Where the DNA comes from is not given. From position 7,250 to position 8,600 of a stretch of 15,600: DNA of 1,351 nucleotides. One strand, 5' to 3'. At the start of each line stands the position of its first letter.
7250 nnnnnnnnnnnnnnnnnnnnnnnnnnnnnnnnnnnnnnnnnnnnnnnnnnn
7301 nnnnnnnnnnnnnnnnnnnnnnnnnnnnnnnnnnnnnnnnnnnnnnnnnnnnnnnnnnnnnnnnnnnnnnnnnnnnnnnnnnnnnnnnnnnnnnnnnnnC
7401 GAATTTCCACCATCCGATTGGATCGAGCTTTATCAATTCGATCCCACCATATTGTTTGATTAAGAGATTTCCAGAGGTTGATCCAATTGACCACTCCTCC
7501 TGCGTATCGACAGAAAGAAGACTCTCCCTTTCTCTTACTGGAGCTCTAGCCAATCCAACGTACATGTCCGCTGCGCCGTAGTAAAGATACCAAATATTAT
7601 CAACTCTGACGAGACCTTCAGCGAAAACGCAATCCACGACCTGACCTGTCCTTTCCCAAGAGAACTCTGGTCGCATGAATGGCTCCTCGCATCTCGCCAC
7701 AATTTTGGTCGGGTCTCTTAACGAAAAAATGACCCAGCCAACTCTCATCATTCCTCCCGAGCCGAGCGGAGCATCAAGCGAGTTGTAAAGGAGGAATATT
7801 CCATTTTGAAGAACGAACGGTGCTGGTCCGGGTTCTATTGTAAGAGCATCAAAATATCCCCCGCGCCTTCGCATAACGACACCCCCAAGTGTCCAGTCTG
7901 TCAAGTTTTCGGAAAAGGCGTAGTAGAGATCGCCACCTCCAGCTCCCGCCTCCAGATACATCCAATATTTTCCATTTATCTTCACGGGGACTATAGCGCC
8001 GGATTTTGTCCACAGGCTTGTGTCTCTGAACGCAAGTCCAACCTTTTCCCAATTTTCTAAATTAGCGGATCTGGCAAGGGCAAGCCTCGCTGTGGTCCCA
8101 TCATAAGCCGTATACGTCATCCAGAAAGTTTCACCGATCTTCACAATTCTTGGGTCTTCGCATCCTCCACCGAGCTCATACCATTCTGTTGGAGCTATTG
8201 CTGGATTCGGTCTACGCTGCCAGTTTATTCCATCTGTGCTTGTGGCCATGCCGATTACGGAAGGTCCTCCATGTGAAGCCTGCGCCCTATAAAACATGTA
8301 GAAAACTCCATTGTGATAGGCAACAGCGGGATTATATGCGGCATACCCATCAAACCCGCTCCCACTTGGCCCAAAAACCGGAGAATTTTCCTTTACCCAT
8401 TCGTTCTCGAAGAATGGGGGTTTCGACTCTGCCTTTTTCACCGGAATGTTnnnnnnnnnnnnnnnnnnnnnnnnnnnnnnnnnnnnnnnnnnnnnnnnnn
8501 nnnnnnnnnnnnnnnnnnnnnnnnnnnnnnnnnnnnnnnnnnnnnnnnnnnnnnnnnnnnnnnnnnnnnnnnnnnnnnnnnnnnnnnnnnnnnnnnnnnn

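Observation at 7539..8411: The GH130 domain is extracellular and appears to lack the second phosphate-binding arginine, so it is probably a hydrolase rather than a phosphorylase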

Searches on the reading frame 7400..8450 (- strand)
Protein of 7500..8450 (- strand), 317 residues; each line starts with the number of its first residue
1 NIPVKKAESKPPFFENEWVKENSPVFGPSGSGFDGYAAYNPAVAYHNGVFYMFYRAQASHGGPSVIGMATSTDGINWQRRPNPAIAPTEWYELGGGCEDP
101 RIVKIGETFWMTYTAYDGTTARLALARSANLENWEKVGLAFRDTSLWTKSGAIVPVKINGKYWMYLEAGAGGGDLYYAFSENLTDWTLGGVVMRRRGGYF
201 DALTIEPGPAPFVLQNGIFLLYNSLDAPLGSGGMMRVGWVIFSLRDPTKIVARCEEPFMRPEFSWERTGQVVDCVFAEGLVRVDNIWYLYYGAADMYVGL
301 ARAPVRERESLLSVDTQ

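Call 7: search_solved_structures(query=window:7400-8450:-, max_evalue=0.01, show_alignments=5)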
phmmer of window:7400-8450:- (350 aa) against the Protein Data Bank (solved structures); distinct sequences matched with E-value up to 0.01: 26.
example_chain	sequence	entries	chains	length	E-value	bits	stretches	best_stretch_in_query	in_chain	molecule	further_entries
5a7v_B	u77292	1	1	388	2.9e-43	151.6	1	34-301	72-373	PUTATIVE GLYCOSIDASE PH117-RELATED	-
5a7v_A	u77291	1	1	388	2.9e-43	151.6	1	34-301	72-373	PUTATIVE GLYCOSIDASE PH117-RELATED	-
9fj8_A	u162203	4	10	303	3.3e-43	151.4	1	23-304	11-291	1,2-beta-oligomannan phosphorylase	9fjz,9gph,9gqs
3qc2_A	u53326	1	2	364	8e-43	150.1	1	33-302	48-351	glycosyl hydrolase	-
3taw_A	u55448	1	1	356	1.2e-41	146.2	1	37-301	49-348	Hypothetical glycoside hydrolase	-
7fip_A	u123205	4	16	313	6.9e-40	140.4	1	22-302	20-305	Beta-1,2-mannobiose phosphorylase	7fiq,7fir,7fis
4onz_A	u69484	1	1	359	4.7e-38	134.4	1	38-301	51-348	putative glycoside hydrolase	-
3r67_A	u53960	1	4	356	1.8e-34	122.6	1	35-301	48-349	putative Glycosidase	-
1vkd_A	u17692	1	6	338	2.9e-22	82.4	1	16-305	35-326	conserved hypothetical protein TM1225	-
9erh_A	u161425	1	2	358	1.9e-21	79.7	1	64-316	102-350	Uhgb_MS mannoside synthase from an unknown human gut bacterium in complex with 1,2-beta-ma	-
9erg_A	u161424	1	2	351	3.6e-21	78.9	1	64-314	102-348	Uhgb_MS mannoside synthase from an unknown human gut bacterium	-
9eqq_A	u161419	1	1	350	3.8e-21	78.8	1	64-314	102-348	Uhgb_MS mannoside synthase from an unknown human gut bacterium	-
5b0p_A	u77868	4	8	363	1.4e-20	76.9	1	64-299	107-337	Lin0857 protein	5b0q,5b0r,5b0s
5ayd_A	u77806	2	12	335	1.7e-13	53.6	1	69-305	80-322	Beta-1,4-mannooligosaccharide phosphorylase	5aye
3was_A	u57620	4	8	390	4.5e-09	39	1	118-306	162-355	4-O-beta-D-mannosyl-D-glucose phosphorylase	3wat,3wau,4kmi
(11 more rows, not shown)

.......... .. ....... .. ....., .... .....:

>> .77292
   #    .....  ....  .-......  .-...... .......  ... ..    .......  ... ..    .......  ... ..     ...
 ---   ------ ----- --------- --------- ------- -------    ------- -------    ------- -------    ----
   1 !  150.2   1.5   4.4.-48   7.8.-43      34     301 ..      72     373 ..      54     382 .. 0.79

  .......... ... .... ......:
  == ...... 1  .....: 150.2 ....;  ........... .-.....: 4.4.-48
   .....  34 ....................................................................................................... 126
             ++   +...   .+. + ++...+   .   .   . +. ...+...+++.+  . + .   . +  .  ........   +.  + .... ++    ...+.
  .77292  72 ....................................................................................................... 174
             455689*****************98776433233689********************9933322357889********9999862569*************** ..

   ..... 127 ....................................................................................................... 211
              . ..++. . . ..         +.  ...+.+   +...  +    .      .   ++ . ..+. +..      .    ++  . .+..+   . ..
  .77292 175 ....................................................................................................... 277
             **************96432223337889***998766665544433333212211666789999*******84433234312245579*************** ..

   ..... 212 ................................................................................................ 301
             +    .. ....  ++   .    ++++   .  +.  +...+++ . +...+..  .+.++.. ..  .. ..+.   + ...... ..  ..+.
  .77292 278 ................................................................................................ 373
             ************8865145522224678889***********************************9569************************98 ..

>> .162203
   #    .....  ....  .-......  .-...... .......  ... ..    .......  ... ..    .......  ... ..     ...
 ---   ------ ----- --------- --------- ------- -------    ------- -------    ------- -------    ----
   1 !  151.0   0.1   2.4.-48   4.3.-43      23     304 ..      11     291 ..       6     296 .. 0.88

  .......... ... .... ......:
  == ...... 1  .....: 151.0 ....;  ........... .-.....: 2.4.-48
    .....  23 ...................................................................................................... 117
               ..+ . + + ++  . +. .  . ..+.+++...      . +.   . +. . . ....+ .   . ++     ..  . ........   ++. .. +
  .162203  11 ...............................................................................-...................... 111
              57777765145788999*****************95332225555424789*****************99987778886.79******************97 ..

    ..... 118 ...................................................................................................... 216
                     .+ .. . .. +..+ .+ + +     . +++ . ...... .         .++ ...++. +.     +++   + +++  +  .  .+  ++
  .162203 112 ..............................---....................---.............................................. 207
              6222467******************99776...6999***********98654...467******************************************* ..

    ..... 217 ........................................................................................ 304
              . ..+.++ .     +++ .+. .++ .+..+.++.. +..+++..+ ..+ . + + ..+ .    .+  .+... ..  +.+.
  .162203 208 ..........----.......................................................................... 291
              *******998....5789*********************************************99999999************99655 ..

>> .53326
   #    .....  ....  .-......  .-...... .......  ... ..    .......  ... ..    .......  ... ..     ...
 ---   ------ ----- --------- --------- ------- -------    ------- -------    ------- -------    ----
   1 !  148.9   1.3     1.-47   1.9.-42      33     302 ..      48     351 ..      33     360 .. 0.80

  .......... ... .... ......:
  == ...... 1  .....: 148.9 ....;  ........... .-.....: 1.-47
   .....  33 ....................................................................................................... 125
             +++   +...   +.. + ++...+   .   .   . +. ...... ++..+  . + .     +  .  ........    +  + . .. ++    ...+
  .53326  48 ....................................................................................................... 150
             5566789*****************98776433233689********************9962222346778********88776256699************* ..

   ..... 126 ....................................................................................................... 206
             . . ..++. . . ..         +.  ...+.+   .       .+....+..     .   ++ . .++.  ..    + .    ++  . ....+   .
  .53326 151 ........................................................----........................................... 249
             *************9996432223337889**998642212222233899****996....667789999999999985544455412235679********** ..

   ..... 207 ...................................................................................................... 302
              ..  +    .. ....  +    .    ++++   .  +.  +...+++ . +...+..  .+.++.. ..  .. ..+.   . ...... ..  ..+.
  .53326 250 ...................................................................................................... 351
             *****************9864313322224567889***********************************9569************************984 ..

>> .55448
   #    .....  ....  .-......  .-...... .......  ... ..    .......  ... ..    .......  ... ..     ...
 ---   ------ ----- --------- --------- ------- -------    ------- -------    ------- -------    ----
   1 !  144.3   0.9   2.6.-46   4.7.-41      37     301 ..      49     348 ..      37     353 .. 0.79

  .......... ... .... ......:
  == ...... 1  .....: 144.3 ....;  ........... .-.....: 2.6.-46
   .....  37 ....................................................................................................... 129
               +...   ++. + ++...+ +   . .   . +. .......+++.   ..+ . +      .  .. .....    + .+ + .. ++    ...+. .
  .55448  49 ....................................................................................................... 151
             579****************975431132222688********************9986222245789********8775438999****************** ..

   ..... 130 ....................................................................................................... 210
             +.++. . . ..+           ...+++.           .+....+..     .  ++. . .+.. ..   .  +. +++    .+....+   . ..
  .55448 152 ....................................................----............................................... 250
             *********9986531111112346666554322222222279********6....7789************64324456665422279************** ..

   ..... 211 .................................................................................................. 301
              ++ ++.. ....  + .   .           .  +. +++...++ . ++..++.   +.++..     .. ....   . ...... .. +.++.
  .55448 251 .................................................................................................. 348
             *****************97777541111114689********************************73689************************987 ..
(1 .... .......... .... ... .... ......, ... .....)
